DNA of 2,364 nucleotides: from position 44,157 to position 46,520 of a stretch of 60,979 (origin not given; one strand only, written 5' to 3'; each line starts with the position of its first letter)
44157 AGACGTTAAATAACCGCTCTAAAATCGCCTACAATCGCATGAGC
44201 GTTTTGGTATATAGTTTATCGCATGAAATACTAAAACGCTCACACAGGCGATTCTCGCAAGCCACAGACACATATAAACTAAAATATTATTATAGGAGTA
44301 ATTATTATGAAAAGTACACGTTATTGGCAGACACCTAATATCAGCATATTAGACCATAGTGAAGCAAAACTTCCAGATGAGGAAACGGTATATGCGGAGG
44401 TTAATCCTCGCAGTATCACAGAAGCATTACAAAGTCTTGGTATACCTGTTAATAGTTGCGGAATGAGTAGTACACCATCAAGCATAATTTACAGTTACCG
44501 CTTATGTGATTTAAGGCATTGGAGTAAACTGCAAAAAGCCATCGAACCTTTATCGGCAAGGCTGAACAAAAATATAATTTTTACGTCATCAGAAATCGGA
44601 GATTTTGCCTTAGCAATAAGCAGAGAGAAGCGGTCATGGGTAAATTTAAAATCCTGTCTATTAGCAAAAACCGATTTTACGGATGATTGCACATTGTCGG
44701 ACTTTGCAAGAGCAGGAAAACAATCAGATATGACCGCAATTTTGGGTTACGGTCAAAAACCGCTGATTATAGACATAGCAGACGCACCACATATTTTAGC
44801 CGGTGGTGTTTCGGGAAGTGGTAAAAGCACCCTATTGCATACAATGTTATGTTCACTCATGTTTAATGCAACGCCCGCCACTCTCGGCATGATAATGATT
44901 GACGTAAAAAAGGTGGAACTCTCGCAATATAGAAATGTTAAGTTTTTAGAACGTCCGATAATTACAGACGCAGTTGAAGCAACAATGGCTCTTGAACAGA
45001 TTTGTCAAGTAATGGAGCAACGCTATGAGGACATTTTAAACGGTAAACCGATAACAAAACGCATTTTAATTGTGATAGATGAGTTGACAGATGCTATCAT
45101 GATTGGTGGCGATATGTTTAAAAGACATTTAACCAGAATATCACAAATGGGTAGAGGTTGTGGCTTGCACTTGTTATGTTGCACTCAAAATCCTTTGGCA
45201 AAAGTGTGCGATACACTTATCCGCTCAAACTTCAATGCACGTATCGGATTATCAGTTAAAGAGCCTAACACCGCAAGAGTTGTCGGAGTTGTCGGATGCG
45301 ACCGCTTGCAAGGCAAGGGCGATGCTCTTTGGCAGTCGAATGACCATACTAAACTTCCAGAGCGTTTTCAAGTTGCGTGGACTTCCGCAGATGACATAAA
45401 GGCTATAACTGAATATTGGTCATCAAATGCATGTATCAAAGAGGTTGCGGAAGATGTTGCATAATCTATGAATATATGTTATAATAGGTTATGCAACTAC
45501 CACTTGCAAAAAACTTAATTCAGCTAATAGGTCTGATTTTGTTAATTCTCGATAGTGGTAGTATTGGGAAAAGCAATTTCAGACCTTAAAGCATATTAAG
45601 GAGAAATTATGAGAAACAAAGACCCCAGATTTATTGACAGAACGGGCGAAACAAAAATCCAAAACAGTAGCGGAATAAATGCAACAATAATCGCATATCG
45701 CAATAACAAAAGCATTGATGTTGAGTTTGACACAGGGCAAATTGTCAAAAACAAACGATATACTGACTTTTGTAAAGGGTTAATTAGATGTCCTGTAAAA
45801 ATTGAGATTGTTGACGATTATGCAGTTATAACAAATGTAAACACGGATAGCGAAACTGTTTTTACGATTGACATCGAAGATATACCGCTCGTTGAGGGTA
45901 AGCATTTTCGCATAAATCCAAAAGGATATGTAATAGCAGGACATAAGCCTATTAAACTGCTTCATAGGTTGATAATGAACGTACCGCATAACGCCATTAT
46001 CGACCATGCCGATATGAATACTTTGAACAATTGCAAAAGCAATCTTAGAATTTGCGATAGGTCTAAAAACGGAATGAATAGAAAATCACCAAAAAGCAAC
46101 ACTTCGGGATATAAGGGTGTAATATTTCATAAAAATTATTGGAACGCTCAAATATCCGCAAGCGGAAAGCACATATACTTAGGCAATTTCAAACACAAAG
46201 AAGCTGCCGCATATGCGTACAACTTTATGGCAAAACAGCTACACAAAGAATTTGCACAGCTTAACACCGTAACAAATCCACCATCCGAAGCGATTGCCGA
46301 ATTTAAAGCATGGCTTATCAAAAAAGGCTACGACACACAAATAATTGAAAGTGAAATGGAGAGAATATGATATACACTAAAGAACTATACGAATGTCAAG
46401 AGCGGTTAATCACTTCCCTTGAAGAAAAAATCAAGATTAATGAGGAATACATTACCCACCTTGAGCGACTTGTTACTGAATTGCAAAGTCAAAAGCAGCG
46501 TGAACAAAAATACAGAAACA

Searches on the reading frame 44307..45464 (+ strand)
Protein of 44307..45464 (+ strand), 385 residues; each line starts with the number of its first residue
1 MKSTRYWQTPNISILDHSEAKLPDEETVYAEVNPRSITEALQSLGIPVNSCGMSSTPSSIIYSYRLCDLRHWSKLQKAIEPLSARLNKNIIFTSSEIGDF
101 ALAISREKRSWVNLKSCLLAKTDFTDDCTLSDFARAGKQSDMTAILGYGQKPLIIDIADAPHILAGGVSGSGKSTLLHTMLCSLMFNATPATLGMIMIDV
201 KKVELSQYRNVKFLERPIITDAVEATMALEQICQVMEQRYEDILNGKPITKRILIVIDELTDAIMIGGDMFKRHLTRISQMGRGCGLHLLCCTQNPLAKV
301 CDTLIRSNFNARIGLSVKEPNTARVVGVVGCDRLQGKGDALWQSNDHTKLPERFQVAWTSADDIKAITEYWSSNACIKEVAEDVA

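Call 19: search_protein_families(library=pfam, proteins=[window:44307-45464:+], max_evalue=0.01)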
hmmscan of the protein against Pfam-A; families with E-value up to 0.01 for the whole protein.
window:44307-45464:+ (385 aa): 2 families
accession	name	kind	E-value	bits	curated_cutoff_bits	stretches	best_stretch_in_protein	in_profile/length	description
PF01580.24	FtsK_SpoIIIE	-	2.1e-30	106.2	24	2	150-243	28-123/221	FtsK/SpoIIIE family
PF02492.25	cobW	-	0.0073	16.3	20.7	0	163-199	3-36/180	CobW/HypB/UreG, nucleotide-binding domain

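Call 44: search_protein_families(library=phrogs, proteins=[window:44307-45464:+], max_evalue=0.00001)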
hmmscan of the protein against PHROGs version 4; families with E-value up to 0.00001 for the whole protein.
window:44307-45464:+ (385 aa): 3 families
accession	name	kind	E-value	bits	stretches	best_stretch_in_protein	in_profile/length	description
phrog_1358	-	moron, auxiliary metabolic gene and host takeover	9e-52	176.9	1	41-372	492-827/1382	FtsK/SpoIIIE-like protein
phrog_3551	-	moron, auxiliary metabolic gene and host takeover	1.7e-33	116.6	1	135-366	409-654/758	FtsK/SpoIIIE-like protein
phrog_2666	-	head and packaging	6.8e-08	32.6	1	157-326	318-493/555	terminase large subunit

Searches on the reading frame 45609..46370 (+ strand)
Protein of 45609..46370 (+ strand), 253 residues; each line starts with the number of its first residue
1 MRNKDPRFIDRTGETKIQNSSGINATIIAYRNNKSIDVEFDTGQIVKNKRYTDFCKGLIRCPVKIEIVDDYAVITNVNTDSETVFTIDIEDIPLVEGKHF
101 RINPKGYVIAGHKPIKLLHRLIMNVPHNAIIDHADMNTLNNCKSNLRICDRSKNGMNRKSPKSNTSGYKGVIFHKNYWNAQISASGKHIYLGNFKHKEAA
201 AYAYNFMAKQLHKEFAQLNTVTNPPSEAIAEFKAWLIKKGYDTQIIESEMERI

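Call 44: search_protein_families(library=phrogs, proteins=[window:45609-46370:+], max_evalue=0.00001)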
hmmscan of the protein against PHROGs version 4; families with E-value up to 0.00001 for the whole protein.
window:45609-46370:+ (253 aa): 5 families
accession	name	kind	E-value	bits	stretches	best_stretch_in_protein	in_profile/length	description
phrog_99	-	DNA, RNA and nucleotide metabolism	6.9e-37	129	1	104-232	146-280/383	HNH endonuclease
phrog_4578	-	DNA, RNA and nucleotide metabolism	1.5e-25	90.6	1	115-220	16-123/130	HNH endonuclease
phrog_374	-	DNA, RNA and nucleotide metabolism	3.1e-15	57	1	131-246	326-445/617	HNH endonuclease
phrog_3593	-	DNA, RNA and nucleotide metabolism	9.2e-15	55.9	1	122-205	104-190/210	HNH endonuclease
phrog_36769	-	unknown function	2.1e-07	31.6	1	114-219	240-356/367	-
